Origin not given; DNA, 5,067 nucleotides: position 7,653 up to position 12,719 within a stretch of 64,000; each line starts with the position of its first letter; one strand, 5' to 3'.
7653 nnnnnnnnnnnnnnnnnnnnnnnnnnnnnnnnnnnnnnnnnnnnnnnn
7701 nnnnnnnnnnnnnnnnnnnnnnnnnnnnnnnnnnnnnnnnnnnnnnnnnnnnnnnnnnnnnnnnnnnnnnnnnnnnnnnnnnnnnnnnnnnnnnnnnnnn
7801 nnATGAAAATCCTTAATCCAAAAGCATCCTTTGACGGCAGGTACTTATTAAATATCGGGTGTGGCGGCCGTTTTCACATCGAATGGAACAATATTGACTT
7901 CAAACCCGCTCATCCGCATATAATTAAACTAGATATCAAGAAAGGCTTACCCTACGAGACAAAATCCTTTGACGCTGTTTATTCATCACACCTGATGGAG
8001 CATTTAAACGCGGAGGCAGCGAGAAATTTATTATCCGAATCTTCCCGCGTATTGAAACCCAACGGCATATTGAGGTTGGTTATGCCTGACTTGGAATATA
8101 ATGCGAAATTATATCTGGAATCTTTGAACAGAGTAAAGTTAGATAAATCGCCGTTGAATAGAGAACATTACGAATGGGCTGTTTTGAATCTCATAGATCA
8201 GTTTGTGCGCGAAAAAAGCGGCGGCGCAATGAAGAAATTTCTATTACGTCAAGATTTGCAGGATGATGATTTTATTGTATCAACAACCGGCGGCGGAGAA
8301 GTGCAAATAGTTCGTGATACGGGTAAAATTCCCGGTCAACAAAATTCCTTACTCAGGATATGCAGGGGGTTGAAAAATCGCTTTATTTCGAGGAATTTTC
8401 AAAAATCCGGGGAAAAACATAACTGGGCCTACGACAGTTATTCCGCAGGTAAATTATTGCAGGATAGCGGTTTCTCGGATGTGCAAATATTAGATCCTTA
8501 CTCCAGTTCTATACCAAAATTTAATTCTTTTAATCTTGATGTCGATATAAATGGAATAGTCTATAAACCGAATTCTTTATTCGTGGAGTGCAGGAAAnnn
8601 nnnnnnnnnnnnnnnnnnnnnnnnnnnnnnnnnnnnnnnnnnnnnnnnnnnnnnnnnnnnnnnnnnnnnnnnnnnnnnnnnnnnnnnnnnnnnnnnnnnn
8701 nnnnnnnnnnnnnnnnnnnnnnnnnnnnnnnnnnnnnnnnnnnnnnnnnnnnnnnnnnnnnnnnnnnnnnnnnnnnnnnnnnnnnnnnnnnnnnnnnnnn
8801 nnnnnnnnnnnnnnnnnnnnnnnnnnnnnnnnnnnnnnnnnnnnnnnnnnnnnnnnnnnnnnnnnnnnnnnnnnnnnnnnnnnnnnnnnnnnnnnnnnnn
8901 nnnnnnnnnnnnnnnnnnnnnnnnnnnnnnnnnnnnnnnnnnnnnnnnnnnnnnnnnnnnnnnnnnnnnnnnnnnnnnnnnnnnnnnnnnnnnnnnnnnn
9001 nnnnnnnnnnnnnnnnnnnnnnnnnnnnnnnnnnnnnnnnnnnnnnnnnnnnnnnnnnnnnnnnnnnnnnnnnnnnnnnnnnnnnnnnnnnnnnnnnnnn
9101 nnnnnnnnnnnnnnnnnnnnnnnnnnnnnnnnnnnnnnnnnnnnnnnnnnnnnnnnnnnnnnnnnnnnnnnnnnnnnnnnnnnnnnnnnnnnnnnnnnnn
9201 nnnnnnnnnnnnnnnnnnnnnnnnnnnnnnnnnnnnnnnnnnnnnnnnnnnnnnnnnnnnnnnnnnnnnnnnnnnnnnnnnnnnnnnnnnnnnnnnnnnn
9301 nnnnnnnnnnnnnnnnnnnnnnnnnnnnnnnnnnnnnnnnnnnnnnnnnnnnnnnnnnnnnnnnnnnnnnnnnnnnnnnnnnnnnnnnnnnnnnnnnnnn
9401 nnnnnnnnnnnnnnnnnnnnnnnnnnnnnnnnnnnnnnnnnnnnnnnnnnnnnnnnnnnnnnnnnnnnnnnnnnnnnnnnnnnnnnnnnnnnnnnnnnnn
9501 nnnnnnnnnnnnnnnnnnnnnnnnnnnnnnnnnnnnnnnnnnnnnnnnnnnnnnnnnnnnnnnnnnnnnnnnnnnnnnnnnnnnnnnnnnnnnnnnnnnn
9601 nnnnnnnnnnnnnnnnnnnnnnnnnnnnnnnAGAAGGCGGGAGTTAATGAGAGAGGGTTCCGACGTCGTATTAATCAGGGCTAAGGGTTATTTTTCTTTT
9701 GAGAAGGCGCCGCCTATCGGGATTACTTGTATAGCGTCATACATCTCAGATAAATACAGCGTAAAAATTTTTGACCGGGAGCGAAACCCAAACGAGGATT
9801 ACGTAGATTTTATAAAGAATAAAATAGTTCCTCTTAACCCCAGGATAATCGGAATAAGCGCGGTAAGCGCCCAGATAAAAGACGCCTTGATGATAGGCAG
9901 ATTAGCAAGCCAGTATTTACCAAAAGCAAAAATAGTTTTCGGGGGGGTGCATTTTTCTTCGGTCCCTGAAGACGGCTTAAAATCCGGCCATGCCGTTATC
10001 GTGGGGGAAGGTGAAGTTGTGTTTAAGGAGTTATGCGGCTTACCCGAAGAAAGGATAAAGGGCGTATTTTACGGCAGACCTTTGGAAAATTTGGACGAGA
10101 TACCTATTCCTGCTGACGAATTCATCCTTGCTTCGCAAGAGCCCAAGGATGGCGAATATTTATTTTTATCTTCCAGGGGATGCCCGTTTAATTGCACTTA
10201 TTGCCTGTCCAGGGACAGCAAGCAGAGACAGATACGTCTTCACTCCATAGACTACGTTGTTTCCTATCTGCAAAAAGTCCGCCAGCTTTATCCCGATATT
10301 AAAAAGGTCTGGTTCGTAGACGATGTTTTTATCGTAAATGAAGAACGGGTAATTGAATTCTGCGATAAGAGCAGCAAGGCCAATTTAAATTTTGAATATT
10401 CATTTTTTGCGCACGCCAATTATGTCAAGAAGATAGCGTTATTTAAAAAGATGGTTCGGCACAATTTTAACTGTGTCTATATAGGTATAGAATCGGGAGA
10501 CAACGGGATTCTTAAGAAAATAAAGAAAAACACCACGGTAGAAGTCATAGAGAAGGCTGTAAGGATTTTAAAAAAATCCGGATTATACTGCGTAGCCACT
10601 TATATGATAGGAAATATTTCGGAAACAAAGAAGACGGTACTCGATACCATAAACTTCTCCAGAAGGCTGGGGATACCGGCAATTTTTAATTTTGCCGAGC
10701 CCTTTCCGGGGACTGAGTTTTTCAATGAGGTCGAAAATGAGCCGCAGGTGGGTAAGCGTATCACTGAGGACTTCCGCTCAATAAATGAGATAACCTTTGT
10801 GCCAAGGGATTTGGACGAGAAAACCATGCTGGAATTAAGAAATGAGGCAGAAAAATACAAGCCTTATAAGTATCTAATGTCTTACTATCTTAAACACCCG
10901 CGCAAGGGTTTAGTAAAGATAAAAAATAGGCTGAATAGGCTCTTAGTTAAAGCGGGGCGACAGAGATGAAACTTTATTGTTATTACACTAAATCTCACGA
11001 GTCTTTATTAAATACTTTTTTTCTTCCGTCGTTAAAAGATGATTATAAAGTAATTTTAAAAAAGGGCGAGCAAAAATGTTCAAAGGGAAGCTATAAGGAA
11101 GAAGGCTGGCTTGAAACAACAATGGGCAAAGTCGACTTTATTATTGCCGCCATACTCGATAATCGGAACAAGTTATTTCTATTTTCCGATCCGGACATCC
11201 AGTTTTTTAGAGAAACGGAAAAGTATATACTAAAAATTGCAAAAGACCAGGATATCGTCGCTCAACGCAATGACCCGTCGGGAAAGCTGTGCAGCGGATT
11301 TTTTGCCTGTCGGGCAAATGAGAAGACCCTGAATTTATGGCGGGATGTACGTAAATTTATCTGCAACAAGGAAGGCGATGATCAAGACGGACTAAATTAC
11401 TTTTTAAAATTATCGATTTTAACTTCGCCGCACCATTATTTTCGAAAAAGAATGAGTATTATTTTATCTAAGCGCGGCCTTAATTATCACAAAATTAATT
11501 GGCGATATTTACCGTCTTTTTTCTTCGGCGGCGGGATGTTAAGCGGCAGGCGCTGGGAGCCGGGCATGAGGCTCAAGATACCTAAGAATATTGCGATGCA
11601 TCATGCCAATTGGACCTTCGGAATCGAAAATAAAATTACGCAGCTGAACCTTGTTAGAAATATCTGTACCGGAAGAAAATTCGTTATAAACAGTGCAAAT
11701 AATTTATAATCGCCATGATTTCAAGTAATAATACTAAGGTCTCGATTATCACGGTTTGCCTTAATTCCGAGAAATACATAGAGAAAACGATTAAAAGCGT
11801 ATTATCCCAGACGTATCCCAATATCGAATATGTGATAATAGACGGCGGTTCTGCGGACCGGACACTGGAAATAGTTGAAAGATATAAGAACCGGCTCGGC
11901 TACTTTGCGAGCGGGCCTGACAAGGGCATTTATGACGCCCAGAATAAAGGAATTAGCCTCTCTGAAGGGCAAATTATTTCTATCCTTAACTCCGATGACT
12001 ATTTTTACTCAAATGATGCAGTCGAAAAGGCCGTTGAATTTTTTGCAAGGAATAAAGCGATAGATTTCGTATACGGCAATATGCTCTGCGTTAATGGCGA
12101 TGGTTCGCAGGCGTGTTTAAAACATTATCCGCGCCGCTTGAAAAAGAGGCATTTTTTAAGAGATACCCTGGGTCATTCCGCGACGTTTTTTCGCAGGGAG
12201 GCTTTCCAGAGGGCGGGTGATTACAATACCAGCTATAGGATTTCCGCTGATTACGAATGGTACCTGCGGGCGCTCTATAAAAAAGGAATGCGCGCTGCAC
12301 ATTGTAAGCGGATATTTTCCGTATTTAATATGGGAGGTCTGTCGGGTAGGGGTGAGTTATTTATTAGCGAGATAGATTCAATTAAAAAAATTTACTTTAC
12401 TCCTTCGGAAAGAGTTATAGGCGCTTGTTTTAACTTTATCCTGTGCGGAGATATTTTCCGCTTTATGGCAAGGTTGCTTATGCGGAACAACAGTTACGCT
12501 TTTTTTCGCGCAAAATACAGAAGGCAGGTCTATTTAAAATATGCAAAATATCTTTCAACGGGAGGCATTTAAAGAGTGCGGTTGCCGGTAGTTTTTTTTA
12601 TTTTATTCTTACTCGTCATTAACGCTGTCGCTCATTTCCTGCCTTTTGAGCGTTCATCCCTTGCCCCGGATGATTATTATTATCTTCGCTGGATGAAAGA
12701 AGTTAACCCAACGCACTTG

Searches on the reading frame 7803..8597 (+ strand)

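Call 75: search_protein_families(library=pfam, proteins=[window:7803-8597:+], max_evalue=0.0001)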
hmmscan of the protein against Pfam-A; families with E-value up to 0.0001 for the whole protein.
window:7803-8597:+ (265 aa): 3 families
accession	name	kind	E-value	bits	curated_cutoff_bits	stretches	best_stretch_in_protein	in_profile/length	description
PF08241.18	Methyltransf_11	-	8.6e-10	39.6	21.2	1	38-90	44-93/95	Methyltransferase domain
PF13649.12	Methyltransf_25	-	1.7e-07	32.3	27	1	38-88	48-97/97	Methyltransferase domain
PF08242.18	Methyltransf_12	-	8.5e-05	23.7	30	0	38-90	51-98/98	Methyltransferase domain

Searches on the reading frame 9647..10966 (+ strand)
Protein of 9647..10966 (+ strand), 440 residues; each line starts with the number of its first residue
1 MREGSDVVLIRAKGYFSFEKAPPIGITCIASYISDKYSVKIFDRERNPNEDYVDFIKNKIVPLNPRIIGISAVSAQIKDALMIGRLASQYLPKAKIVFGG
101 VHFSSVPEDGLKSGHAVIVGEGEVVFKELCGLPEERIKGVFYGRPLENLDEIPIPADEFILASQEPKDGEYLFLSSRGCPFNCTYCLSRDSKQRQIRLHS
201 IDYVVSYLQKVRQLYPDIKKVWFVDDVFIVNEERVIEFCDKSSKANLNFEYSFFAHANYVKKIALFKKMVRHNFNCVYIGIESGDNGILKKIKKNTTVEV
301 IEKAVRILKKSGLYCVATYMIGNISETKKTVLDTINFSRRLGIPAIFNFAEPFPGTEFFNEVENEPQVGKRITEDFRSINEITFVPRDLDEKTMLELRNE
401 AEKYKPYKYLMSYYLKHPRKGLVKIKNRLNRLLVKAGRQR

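Call 12: search_protein_families(library=pfam, proteins=[window:9647-10966:+], max_evalue=0.0001)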
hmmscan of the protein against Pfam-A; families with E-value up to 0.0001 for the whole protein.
window:9647-10966:+ (440 aa): 2 families
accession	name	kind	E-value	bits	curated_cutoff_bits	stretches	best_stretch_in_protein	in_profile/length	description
PF02310.24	B12-binding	-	1.2e-16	61.1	32.1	1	21-129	12-120/121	B12 binding domain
PF04055.27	Radical_SAM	-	1.4e-16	61.5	29.5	1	175-337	3-165/166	Radical SAM superfamily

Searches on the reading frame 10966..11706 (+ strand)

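Call 12: search_protein_families(library=pfam, proteins=[window:10966-11706:+], max_evalue=0.0001)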
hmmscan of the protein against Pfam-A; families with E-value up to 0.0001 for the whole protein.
window:10966-11706:+ (247 aa): 1 family
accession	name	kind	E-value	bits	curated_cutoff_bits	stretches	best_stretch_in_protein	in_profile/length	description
PF03407.22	Nucleotid_trans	-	3.2e-16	60.4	22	1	33-227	33-208/208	Nucleotide-diphospho-sugar transferase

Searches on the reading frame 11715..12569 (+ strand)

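Call 12: search_protein_families(library=pfam, proteins=[window:11715-12569:+], max_evalue=0.0001)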
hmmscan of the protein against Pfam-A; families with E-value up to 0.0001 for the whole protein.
window:11715-12569:+ (285 aa): 3 families
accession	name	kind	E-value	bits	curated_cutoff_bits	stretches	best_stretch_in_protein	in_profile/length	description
PF00535.33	Glycos_transf_2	-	1.2e-26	94.1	23.3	1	10-164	1-164/168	Glycosyl transferase family 2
PF10111.15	Glyco_tranf_2_2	-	6.3e-11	42.7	27.3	1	11-153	3-152/276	Glycosyltransferase like family 2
PF13641.12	Glyco_tranf_2_3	-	4e-06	27.4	27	1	9-155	3-153/230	Glycosyltransferase like family 2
